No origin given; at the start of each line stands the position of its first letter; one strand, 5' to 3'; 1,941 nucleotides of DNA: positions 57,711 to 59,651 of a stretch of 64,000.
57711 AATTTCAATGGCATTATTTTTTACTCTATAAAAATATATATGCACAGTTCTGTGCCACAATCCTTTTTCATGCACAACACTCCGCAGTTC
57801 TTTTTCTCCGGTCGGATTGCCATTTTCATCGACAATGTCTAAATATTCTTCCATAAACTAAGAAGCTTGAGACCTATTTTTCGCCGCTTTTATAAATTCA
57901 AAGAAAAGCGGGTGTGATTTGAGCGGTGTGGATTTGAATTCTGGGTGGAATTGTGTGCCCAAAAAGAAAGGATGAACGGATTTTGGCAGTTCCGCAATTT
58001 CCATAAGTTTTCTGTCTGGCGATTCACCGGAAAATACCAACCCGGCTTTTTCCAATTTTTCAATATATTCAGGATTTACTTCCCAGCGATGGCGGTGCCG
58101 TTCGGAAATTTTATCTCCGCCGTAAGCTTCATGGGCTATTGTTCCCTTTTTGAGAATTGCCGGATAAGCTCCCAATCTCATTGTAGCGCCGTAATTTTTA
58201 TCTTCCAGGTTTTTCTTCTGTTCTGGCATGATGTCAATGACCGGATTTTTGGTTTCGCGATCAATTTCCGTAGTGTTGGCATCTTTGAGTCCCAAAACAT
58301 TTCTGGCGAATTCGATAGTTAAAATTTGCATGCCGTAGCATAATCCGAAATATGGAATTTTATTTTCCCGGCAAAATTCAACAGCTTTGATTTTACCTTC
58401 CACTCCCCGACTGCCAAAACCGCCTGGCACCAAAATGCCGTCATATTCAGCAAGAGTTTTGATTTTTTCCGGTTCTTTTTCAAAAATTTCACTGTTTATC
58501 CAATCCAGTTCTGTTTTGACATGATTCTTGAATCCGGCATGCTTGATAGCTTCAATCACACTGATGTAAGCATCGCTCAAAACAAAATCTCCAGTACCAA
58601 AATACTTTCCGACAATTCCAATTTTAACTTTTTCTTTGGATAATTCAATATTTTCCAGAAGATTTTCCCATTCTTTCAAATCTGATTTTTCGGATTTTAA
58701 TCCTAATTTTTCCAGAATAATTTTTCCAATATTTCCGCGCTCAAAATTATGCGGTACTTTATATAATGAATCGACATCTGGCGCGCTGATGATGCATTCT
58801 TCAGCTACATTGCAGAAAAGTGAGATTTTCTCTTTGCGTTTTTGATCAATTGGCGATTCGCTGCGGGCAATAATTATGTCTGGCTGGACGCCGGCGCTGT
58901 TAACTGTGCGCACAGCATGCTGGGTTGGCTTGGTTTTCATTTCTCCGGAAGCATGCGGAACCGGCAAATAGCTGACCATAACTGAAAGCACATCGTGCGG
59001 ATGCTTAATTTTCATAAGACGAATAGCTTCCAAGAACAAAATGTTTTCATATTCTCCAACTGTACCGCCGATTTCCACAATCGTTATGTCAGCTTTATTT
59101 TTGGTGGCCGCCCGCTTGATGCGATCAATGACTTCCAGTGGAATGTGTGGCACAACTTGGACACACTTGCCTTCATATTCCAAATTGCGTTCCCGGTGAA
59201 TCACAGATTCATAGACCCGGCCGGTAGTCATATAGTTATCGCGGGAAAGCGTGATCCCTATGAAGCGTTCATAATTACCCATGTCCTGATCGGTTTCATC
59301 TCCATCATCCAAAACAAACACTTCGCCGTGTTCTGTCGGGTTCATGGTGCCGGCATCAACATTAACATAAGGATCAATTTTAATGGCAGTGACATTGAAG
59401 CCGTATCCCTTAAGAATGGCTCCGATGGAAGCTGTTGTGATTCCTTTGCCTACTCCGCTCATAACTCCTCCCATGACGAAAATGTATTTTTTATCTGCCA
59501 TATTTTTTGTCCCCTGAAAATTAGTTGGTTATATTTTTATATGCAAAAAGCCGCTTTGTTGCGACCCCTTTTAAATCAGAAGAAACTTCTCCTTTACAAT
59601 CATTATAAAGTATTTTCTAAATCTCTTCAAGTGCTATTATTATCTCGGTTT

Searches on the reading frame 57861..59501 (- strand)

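Call 10: search_protein_families(library=pfam, proteins=[window:57861-59501:-], max_evalue=0.001)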
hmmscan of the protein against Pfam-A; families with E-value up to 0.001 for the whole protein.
window:57861-59501:- (547 aa): 4 families
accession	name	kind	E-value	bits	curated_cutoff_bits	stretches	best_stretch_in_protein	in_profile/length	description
PF06418.20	CTP_synth_N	-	1.8e-109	365.7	26.1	1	5-268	1-265/265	CTP synthase N-terminus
PF00117.34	GATase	-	1.1e-40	139.8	22.8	1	308-538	2-189/190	Glutamine amidotransferase class-I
PF01656.29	CbiA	-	1.3e-05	25.6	25.4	1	13-242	6-54/125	CobQ/CobB/MinD/ParA nucleotide binding domain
PF07722.19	Peptidase_C26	-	0.00056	20.2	20.5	0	375-521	99-219/219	Peptidase C26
